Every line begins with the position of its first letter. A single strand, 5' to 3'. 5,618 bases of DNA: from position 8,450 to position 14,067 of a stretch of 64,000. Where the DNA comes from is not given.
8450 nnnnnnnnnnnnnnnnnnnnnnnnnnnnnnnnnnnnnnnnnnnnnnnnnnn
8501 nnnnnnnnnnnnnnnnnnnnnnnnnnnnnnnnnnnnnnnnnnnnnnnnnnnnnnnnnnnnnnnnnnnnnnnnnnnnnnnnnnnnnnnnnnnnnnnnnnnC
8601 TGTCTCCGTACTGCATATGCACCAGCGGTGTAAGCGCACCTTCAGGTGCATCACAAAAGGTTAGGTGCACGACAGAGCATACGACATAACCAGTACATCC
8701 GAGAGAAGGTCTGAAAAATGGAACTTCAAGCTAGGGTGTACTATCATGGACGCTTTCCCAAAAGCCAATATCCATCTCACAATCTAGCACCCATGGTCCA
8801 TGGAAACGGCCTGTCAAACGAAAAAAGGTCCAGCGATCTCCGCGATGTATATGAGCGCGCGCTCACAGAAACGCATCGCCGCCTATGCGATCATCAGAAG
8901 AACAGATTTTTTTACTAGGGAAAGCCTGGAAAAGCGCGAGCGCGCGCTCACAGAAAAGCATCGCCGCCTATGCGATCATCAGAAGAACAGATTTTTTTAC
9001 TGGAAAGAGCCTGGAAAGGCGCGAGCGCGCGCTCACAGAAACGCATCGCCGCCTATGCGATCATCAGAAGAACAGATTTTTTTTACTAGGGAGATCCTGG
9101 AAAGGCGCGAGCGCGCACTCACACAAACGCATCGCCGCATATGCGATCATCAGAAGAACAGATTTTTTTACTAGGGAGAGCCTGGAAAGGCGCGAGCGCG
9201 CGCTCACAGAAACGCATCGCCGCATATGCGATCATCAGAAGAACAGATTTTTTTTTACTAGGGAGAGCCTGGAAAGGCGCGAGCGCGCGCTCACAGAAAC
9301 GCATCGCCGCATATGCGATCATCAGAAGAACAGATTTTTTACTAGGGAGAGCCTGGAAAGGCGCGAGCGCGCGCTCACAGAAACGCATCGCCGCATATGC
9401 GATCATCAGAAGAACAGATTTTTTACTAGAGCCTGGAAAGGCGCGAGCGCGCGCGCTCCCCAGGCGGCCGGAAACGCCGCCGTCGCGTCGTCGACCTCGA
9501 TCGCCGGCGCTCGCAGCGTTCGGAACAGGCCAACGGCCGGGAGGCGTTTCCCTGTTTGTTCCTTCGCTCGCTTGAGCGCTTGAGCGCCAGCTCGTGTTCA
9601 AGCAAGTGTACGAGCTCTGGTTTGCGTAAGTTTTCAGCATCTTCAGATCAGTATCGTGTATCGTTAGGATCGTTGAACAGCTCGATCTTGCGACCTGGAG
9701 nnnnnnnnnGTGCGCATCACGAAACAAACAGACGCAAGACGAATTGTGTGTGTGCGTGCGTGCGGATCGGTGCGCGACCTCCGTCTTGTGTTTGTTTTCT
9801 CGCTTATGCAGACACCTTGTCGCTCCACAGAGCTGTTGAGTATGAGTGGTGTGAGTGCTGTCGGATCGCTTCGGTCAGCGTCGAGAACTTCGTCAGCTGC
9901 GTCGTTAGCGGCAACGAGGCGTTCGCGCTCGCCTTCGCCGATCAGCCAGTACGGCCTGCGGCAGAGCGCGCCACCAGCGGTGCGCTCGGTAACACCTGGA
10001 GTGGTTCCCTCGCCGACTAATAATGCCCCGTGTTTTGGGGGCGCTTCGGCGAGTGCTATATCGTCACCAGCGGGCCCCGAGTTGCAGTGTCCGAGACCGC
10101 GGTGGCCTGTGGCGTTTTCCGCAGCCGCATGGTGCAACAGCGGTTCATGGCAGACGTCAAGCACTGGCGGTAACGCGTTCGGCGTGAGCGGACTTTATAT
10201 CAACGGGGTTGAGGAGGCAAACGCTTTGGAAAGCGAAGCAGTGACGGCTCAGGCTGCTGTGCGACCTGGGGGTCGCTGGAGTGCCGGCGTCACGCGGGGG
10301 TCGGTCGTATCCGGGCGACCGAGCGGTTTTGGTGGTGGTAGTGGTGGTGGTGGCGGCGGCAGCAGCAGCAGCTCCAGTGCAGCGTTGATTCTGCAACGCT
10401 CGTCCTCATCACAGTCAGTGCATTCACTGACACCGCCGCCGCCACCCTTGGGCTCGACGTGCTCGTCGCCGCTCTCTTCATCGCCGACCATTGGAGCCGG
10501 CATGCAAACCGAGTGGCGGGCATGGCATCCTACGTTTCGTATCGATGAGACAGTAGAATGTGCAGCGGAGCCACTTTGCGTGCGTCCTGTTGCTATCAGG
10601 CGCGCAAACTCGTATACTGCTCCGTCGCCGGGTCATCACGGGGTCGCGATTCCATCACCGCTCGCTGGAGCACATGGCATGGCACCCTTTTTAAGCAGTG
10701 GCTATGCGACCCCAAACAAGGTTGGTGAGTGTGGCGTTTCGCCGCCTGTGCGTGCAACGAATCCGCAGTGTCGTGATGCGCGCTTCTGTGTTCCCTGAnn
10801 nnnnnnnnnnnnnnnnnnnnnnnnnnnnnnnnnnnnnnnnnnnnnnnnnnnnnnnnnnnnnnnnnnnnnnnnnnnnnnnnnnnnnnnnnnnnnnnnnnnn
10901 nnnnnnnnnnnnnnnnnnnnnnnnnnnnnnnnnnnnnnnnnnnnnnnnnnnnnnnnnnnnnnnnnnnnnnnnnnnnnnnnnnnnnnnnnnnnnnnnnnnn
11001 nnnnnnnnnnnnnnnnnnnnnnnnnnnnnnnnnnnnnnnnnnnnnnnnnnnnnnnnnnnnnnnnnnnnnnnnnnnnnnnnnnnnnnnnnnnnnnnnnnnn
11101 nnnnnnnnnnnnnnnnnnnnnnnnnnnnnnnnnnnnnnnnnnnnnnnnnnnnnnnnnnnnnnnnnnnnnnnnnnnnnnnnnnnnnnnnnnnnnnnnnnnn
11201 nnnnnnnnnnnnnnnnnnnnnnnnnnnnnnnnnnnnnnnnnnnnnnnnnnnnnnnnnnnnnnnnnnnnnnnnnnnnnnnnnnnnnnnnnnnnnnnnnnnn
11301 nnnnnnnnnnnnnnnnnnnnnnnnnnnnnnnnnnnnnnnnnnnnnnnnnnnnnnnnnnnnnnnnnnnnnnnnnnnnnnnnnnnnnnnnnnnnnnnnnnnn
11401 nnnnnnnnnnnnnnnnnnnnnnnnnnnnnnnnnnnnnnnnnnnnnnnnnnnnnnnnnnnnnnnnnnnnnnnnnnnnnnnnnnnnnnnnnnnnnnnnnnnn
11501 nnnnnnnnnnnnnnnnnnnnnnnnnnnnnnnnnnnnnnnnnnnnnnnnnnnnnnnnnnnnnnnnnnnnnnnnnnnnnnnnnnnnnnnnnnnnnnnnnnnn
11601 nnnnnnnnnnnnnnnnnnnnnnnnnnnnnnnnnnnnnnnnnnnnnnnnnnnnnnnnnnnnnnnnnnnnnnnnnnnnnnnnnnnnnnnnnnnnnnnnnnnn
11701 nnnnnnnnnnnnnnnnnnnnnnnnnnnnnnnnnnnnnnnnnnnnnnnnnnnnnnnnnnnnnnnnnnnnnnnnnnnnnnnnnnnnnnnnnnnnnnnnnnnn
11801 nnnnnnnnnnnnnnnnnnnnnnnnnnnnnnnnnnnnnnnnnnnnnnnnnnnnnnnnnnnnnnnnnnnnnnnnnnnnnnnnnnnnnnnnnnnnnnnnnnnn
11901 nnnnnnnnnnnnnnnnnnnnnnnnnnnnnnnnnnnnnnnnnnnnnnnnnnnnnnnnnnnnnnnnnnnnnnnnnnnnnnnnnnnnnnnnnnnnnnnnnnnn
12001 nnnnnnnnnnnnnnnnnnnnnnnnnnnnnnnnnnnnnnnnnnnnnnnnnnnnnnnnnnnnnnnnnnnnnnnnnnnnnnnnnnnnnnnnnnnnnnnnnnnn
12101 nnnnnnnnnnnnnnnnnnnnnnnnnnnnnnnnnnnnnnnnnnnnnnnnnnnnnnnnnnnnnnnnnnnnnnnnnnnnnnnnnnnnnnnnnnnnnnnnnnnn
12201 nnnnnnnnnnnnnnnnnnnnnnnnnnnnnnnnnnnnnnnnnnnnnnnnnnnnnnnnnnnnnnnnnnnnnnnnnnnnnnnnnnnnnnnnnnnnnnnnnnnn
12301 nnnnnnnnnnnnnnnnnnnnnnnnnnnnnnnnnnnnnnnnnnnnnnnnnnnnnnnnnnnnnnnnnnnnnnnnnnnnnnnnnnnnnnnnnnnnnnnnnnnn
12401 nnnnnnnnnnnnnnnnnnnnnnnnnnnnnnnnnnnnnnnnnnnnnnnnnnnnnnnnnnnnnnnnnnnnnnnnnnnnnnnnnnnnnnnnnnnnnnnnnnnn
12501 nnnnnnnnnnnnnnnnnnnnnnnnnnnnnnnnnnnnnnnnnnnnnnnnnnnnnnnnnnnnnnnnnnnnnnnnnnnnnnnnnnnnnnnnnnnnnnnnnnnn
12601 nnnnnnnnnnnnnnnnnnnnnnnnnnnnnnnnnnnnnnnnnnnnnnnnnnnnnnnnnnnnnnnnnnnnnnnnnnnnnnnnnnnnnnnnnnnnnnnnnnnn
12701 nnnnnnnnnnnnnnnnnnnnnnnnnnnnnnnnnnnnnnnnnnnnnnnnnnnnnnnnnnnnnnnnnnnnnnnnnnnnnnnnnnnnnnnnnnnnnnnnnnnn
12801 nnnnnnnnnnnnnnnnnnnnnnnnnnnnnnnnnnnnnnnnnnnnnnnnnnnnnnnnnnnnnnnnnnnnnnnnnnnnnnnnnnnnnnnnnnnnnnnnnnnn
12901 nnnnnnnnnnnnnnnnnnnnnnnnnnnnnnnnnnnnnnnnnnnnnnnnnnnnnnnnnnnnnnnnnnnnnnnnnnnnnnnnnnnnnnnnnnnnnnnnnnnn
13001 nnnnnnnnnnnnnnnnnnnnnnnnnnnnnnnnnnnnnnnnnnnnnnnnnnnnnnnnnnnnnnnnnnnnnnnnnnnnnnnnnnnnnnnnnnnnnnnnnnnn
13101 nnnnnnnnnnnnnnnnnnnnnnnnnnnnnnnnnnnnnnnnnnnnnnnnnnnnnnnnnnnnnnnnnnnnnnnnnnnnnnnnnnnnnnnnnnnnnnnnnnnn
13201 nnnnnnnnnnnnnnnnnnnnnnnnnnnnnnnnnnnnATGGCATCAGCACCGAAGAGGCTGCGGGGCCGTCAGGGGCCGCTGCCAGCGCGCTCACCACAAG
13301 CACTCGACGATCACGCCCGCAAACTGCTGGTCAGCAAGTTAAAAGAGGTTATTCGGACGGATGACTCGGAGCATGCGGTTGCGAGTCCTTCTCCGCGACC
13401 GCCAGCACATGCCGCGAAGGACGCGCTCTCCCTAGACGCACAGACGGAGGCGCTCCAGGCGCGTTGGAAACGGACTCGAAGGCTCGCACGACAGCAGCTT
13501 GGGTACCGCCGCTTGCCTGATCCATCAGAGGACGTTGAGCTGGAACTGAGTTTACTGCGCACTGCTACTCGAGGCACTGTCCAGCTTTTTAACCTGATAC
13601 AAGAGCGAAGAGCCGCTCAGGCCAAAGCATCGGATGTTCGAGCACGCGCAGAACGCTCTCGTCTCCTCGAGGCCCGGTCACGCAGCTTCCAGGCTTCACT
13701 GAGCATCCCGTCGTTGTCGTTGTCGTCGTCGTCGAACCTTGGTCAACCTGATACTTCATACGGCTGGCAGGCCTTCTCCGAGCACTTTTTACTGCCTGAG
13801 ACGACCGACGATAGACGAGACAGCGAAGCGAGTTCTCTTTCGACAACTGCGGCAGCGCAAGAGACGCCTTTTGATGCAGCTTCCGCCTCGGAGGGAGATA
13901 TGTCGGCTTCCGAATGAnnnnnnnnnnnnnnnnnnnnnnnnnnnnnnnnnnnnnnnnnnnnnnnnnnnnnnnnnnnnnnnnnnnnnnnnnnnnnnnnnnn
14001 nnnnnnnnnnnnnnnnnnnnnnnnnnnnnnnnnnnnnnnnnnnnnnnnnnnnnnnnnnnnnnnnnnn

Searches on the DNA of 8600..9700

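Call 42: search_rna_families(source=window, start=8600, end=9700, threshold=evalue, max_evalue=10)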
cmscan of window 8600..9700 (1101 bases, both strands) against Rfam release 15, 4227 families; matches with E-value up to 10: 7.
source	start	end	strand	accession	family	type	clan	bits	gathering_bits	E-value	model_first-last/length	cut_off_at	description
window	9125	9255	+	RF01500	Afu_198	Gene; snRNA; snoRNA; CD-box;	-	20.9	40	0.18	1-149/149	no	A. fumigatus snoRNA Afu_198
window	9430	9505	-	RF02564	naRNA4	Gene; sRNA;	-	19.3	59.5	0.93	1-77/77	no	Nucleoid-associated noncoding RNA 4 (CssrE)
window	9491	9602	+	RF04162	MIR9662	Gene; miRNA;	-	19.1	80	3.1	1-100/100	no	MIR9662 microRNA precursor family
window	9297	9426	+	RF01500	Afu_198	Gene; snRNA; snoRNA; CD-box;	-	18.1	40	0.78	1-149/149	no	A. fumigatus snoRNA Afu_198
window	8955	9084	+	RF01500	Afu_198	Gene; snRNA; snoRNA; CD-box;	-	16.1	40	2.1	1-149/149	no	A. fumigatus snoRNA Afu_198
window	8612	8626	-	RF01083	UPD-PK2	Cis-reg;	-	16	32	8.6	1-21/21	no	Pseudoknot of upstream pseudoknot domain (UPD) of the 3'UTR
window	8986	9110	+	RF00009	RNaseP_nuc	Gene; ribozyme;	CL00002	11.1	28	0.79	87-226/301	no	Nuclear RNase P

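Call 57: search_rna_families(source=window, start=9100, end=9290, threshold=evalue, max_evalue=1, show_alignments=2)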
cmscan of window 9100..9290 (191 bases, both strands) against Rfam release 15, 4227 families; matches with E-value up to 1: 1.
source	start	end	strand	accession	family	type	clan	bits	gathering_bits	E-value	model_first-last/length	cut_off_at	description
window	9125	9255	+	RF01500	Afu_198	Gene; snRNA; snoRNA; CD-box;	-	20.9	40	0.032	1-149/149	no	A. fumigatus snoRNA Afu_198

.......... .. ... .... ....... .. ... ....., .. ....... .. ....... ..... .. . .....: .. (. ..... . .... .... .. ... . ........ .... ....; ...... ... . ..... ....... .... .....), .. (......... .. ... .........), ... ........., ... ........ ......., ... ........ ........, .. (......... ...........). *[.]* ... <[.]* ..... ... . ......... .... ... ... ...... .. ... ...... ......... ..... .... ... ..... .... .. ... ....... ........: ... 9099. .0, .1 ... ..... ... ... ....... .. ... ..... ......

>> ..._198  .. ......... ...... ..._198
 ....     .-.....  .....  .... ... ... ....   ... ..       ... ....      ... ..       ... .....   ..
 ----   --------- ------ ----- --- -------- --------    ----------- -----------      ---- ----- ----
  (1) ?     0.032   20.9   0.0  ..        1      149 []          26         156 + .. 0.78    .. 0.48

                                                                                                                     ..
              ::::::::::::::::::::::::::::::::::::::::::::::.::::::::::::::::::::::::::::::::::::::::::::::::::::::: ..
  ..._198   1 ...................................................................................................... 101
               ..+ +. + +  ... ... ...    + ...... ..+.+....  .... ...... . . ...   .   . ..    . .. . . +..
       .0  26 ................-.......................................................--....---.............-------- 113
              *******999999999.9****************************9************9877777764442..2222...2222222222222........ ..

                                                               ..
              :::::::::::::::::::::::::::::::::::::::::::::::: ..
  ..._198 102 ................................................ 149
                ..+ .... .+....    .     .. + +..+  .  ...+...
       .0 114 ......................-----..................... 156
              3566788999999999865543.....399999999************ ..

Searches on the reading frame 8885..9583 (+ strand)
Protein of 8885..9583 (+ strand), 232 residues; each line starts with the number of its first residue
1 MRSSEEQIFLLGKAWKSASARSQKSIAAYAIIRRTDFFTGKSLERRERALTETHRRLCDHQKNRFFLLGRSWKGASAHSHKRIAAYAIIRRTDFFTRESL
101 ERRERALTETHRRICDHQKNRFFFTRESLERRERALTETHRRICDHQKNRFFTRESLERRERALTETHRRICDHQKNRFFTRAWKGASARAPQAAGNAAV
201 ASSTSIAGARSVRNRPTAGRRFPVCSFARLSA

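Call 43: find_encoding_contigs(protein=window:8885-9583:+, flank=10000, max_places=10)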
Protein window:8885-9583:+ (232 aa): no gene with exactly this product is on record in the collection.

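Call 63: find_homologous_proteins(query=window:8885-9583:+, max_evalue=0.001)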
Query window:8885-9583:+ (232 aa): 2 proteins with E <= 0.001 among 8000 candidates.
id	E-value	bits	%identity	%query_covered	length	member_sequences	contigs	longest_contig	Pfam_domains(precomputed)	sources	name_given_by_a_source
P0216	4.0e-55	205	86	49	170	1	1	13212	-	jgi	jgi:hypothetical protein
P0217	1.9e-15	75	90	21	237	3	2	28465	-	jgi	-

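Call 64: find_encoding_contigs(protein=P0216, flank=3000, max_places=4)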
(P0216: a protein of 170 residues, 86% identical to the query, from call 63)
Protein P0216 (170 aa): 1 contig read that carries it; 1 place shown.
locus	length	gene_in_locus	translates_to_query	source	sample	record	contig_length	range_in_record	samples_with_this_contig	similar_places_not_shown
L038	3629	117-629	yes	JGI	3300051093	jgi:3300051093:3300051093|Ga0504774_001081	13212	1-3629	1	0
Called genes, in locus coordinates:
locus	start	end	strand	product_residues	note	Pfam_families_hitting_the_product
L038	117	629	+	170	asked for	-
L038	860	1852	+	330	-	-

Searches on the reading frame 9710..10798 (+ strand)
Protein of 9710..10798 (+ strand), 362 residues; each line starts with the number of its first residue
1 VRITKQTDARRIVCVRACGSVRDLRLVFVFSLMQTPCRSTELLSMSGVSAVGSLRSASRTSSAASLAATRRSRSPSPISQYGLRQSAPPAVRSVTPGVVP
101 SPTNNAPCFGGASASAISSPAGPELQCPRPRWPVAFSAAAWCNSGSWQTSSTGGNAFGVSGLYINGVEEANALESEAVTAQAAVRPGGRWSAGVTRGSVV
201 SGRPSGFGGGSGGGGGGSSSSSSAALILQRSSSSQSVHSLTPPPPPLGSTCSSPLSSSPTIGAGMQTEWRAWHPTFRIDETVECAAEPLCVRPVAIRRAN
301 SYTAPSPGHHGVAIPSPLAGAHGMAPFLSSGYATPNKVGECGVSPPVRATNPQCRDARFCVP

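Call 9: search_protein_families(library=pfam, proteins=[window:9710-10798:+])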
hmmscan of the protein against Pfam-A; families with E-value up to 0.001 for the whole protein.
window:9710-10798:+ (362 aa): 0 families

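Call 53: find_encoding_contigs(protein=window:9806-10798:+, flank=10000, max_places=10)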
Protein window:9806-10798:+ (330 aa): 1 contig read that carries it; 1 place shown.
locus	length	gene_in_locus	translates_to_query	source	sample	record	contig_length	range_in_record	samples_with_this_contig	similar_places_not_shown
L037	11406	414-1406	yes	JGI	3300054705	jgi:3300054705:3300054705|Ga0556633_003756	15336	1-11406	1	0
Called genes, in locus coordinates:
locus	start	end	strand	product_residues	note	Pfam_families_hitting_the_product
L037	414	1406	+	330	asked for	-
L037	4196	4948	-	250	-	-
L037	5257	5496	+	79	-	-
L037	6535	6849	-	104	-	-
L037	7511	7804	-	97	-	-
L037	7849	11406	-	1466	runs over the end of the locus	-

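Call 71: search_protein_families(library=pfam, proteins=[window:9806-10798:+], max_evalue=0.01)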
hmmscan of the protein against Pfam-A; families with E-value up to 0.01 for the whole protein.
window:9806-10798:+ (330 aa): 0 families

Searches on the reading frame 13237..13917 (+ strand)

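Call 71: search_protein_families(library=pfam, proteins=[window:13237-13917:+], max_evalue=0.01)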
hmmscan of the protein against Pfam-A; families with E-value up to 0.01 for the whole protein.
window:13237-13917:+ (226 aa): 1 family
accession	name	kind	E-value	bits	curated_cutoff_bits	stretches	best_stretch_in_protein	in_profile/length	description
PF07890.17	Rrp15p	-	9.4e-08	32.8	27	1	58-136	32-114/140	Rrp15p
